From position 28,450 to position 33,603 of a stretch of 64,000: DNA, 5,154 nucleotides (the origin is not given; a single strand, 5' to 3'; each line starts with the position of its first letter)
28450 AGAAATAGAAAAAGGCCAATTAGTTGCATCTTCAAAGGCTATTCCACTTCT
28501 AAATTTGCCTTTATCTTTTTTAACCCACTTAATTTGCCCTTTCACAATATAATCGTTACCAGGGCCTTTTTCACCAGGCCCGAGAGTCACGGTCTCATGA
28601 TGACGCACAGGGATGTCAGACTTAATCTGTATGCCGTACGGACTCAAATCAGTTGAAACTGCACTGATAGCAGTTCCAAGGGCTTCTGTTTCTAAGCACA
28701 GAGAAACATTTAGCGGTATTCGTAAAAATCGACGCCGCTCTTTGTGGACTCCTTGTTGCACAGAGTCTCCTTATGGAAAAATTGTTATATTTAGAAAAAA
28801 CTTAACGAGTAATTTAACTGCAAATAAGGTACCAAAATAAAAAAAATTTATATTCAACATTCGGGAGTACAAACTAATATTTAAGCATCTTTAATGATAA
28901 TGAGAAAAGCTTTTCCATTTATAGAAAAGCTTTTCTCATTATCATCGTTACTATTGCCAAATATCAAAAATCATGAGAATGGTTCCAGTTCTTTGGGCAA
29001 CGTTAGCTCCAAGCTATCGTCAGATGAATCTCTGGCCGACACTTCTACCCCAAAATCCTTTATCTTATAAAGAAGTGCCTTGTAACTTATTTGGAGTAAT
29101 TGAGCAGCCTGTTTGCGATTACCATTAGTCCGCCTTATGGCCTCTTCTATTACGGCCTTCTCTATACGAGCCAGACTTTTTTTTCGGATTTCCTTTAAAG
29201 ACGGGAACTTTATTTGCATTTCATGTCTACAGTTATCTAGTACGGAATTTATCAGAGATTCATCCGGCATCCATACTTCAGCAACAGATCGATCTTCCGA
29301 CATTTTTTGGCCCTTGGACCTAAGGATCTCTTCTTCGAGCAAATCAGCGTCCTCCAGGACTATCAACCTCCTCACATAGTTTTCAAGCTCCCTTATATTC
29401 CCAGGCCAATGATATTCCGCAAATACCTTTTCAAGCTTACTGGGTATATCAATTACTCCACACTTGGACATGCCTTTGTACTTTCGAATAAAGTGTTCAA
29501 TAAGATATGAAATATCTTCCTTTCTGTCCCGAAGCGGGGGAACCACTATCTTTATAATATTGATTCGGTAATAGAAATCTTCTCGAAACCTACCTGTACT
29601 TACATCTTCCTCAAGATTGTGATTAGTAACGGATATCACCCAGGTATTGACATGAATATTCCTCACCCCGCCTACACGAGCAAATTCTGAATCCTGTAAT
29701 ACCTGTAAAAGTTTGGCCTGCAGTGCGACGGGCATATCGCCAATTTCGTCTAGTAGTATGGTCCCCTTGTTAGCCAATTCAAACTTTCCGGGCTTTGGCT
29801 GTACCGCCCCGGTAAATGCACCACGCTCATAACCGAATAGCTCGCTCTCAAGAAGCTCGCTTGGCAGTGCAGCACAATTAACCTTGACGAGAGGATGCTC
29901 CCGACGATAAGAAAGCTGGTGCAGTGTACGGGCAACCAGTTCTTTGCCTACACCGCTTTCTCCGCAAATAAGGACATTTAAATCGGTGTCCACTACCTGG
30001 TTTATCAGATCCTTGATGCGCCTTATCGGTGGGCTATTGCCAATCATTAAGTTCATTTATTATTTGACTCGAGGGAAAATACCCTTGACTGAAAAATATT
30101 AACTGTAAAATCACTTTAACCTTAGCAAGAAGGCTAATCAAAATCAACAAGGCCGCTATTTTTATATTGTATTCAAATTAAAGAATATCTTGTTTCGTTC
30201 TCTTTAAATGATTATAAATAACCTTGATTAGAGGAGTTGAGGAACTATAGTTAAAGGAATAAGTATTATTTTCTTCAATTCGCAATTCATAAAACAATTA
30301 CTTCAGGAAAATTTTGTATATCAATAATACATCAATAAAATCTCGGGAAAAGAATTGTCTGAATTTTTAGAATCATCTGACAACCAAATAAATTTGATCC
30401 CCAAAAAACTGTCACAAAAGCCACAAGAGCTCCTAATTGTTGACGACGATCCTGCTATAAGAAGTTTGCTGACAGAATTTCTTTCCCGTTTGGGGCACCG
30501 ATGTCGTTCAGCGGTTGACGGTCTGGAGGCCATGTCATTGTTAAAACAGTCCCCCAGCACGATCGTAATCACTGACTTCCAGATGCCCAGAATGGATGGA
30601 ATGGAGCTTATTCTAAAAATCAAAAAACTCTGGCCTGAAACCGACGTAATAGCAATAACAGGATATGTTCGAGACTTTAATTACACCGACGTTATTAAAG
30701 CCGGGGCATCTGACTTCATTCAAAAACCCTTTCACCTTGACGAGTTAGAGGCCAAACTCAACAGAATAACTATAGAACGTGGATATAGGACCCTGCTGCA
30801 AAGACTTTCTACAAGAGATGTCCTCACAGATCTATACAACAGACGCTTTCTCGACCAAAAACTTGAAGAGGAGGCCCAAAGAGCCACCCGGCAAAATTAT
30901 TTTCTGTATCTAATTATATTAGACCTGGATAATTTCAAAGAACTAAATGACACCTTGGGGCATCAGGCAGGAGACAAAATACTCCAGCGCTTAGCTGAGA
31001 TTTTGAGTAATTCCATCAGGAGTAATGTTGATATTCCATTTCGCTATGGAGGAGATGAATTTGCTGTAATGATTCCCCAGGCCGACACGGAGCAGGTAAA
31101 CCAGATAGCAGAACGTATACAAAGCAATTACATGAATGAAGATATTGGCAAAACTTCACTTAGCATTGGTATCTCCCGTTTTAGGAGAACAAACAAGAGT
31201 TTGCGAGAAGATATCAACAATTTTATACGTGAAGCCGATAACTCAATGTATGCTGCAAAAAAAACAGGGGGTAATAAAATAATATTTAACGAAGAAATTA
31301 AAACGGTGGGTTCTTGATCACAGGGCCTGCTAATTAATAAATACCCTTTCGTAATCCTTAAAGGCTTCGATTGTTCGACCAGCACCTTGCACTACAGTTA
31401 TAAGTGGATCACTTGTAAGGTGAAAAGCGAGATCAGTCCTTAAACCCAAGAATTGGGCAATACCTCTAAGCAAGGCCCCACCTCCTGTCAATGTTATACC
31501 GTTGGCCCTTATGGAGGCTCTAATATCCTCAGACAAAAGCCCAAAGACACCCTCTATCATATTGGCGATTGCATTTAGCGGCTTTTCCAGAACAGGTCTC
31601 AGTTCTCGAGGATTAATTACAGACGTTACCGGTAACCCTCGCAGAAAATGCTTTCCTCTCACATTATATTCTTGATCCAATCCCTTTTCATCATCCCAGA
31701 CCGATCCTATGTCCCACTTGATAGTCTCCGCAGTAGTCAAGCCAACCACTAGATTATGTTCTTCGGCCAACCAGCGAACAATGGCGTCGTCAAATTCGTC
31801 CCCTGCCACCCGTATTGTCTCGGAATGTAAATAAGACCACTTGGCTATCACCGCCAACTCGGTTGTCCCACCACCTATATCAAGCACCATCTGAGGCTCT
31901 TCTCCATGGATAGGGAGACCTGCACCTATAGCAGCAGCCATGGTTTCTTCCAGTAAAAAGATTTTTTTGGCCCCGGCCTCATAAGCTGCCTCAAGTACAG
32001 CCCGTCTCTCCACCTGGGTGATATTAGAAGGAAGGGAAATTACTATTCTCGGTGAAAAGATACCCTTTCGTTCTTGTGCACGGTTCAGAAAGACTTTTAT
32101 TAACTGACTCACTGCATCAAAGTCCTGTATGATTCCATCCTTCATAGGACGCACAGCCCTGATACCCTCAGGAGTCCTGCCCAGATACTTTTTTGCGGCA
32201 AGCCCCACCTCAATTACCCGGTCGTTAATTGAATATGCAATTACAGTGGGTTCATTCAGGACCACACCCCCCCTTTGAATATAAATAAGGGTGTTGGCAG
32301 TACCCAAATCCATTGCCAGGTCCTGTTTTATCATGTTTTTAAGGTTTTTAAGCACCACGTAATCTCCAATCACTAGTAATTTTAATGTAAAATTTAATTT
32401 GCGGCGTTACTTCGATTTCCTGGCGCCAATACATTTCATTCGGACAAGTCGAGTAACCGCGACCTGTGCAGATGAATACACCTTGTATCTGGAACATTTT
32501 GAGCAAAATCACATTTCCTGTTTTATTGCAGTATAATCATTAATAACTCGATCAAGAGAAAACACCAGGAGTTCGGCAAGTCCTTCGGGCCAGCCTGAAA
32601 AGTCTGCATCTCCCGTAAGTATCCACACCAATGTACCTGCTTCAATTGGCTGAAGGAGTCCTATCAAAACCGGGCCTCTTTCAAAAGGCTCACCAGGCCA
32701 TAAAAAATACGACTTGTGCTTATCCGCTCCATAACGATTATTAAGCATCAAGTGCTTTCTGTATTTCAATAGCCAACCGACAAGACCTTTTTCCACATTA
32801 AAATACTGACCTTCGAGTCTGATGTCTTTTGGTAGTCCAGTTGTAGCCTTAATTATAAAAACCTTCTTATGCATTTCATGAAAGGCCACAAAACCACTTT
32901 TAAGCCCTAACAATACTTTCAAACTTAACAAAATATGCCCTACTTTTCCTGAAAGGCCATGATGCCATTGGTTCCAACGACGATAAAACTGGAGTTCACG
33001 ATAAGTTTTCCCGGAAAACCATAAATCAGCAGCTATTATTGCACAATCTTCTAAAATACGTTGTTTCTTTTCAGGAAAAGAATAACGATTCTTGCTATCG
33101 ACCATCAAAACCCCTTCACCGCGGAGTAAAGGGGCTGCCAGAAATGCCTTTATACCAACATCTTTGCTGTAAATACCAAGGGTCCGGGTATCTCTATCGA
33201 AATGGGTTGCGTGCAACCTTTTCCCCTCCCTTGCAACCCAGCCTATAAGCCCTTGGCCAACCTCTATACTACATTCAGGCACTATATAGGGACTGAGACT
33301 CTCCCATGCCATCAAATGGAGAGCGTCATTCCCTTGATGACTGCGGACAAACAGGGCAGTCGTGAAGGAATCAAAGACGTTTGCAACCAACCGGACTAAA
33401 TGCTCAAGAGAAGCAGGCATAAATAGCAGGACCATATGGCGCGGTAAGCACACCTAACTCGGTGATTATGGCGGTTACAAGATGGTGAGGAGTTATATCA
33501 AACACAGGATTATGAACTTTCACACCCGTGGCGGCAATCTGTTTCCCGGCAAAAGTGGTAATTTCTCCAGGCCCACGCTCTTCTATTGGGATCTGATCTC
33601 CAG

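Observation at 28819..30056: Regulator-less sigma54 activator, double-palindrome enhancer and -24/-12 promoter in one compact unit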

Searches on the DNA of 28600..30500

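Call 71: search_rna_families(source=window, start=28600, end=30500, threshold=evalue, max_evalue=1)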
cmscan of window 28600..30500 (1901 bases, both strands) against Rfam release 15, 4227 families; matches with E-value up to 1: 15.
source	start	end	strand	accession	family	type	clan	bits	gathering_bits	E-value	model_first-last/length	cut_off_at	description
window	28894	28945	-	RF03799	mir-3202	Gene; miRNA;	-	31.6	90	0.00037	1-79/79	no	mir-3202 microRNA precursor family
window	28894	28945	+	RF03799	mir-3202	Gene; miRNA;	-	30.9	90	0.00059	1-79/79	no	mir-3202 microRNA precursor family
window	28890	28959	+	RF00766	mir-335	Gene; miRNA;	-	30.7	64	0.00024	1-92/92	no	mir-335 microRNA precursor family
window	28891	28948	-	RF03642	MIR5743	Gene; miRNA;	-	29.8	111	0.0035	1-81/81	no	MIR5743 microRNA precursor family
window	28895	28944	+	RF04294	mir-3578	Gene; miRNA;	CL00149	28.7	78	0.0082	1-82/82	no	mir-3578 microRNA precursor family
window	28891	28948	+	RF04134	MIR7504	Gene; miRNA;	-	28.1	83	0.026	1-124/124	no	MIR7504 microRNA precursor family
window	28894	28945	-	RF03404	mir-1298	Gene; miRNA;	-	25.7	70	0.024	1-104/104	no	mir-1298 microRNA precursor family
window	28894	28945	+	RF04027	mir-1422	Gene; miRNA;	-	22.5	60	0.58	1-84/84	no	mir-1422 microRNA precursor family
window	28889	28950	-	RF04117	MIR5200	Gene; miRNA;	-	22.1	70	0.24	1-92/92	no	MIR5200 microRNA precursor family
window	28882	28947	-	RF00766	mir-335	Gene; miRNA;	-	22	64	0.079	1-92/92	no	mir-335 microRNA precursor family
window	28881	28961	-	RF03616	MIR1888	Gene; miRNA;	-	21.4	72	0.51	1-101/101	no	MIR1888 microRNA precursor family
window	28890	28948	-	RF00722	mir-451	Gene; miRNA;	-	21.3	66.5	0.16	1-71/71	no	mir-451 microRNA precursor family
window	28878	28961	+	RF00885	MIR821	Gene; miRNA;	-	21.1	249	0.37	1-275/275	no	MIR821 microRNA precursor family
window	28893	28946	+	RF04111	MIR6274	Gene; miRNA;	-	21.1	80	0.72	26-81/107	no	MIR6274 microRNA precursor family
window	28894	28945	+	RF04128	MIR8562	Gene; miRNA;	-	20.6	211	0.61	1-242/242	no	MIR8562 microRNA precursor family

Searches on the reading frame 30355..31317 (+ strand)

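Call 6: search_protein_families(library=pfam, proteins=[window:30355-31317:+], max_evalue=0.01)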
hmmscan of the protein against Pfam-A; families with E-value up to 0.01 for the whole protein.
window:30355-31317:+ (320 aa): 4 families
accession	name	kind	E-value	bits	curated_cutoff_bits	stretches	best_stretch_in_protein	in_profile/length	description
PF00990.26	GGDEF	-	5.4e-43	147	23.8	1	153-308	2-161/161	Diguanylate cyclase, GGDEF domain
PF00072.30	Response_reg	-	4.2e-28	98.2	30.2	1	27-135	2-110/111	Response regulator receiver domain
PF17853.6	GGDEF_2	-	0.00015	22.4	24.5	1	204-279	32-99/116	GGDEF-like domain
PF24898.2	GGDEF_GdpP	-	0.0098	16.6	30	0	190-314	2-121/126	Cyclic-di-AMP phosphodiesterase GdpP-like, GGDEF domain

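Call 35: search_protein_families(library=ncbifam, proteins=[window:30355-31317:+], max_evalue=0.001)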
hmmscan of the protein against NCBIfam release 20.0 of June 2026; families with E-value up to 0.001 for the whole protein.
window:30355-31317:+ (320 aa): 115 families (the best 25 are shown)
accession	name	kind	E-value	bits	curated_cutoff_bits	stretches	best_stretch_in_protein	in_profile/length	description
NF007135.0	PRK09581.1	equivalog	7.9e-53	179.9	474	2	151-311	291-454/457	PleD family two-component system response regulator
TIGR00254.1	GGDEF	domain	7.8e-47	159.1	37.4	1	148-311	1-166/168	diguanylate cyclase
NF047654.1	DiguCycDgcRLepto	equivalog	5.1e-46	156.9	500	1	24-310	3-294/295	diguanylate cyclase DgcR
NF007380.0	PRK09894.1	equivalog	1e-40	139.9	256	1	127-316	102-291/296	diguanylate cyclase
NF038266.1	diguan_SiaD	equivalog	1.3e-39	136.1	290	1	146-308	88-251/252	biofilm regulation diguanylate cyclase SiaD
NF051473.1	DigCycDgcsShew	equivalog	6.8e-36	124.1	400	1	154-307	137-286/291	diguanylate cyclase DgcS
NF007423.1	PRK09966.1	equivalog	6.9e-36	124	325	1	128-302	218-390/390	diguanylate cyclase DgcN/YfiN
NF041606.1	dguan_cyc_DgcA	equivalog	3.5e-31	108.4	370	1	134-311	163-338/340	diguanylate cyclase DgcA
NF040885.1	diguan_DgcJ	equivalog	4.6e-31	108.1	500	1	150-304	339-488/493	diguanylate cyclase DgcJ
NF050064.1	BlResRespRegCbrR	equivalog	1.5e-29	103.2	600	1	36-309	136-411/415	bile resistance response regulator CbrR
NF011955.1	PRK15426.1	equivalog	5e-29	100.9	408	1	148-313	394-562/564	cellulose biosynthesis regulator diguanylate cyclase DgcQ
NF047872.1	GGDEF_GdpS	equivalog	1.9e-27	96.4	400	1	153-316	188-354/355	GGDEF domain-containing protein GdpS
NF007298.0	PRK09776.1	equivalog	2.7e-26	91.8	1135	1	145-310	677-843/1111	diguanylate cyclase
NF045675.1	PhdiestaseDibA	equivalog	9.8e-26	90.2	980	1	146-309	197-361/623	phosphodiesterase DibA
NF007474.0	PRK10060.1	equivalog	2.8e-25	88.6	782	1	138-314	223-398/663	cyclic di-GMP phosphodiesterase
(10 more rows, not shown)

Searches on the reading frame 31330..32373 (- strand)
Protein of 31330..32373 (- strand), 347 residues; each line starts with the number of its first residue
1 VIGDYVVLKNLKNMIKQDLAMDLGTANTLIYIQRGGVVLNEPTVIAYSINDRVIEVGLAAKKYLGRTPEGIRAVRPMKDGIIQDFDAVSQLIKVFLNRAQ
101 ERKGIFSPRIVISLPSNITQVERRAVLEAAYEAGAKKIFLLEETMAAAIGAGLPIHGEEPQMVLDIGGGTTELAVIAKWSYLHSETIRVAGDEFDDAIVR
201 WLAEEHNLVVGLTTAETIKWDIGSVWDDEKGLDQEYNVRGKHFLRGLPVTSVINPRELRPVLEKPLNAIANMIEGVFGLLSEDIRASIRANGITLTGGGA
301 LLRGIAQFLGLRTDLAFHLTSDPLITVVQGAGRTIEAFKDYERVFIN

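Call 6: search_protein_families(library=pfam, proteins=[window:31330-32373:-], max_evalue=0.01)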
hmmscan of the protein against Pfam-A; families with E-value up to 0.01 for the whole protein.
window:31330-32373:- (347 aa): 4 families
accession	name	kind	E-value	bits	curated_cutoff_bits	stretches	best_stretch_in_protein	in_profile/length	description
PF06723.19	MreB_Mbl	-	4.7e-105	351.5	27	1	17-341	2-325/327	MreB/Mbl protein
PF00012.26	HSP70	-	3.4e-09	35.9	20.6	1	109-207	135-239/599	Hsp70 protein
PF00022.25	Actin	-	3.6e-08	32.9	27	1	68-204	56-189/410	Actin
PF14450.12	FtsA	-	1.2e-07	32.6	31.8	1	162-309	1-99/127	Cell division protein FtsA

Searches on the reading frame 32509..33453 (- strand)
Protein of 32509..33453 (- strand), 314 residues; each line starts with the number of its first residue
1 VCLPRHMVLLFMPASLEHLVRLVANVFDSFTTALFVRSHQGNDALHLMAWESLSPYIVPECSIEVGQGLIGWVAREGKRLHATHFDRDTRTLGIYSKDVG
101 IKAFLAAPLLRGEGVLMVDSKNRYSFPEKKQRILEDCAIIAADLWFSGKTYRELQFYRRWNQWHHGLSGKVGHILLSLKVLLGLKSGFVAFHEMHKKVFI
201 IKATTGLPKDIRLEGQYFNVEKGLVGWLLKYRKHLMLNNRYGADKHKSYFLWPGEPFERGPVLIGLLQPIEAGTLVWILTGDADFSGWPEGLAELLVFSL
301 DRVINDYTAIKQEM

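Call 6: search_protein_families(library=pfam, proteins=[window:32509-33453:-], max_evalue=0.01)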
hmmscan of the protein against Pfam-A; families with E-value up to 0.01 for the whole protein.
window:32509-33453:- (314 aa): 3 families
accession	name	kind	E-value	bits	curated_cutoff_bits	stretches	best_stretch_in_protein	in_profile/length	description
PF13185.12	GAF_2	-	3.5e-13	50.4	28.6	1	17-135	9-125/136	GAF domain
PF01590.32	GAF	-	5.8e-07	30.6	22.4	1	16-142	6-130/133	GAF domain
PF13492.12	GAF_3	-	0.00024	22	27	1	16-142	6-124/129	GAF domain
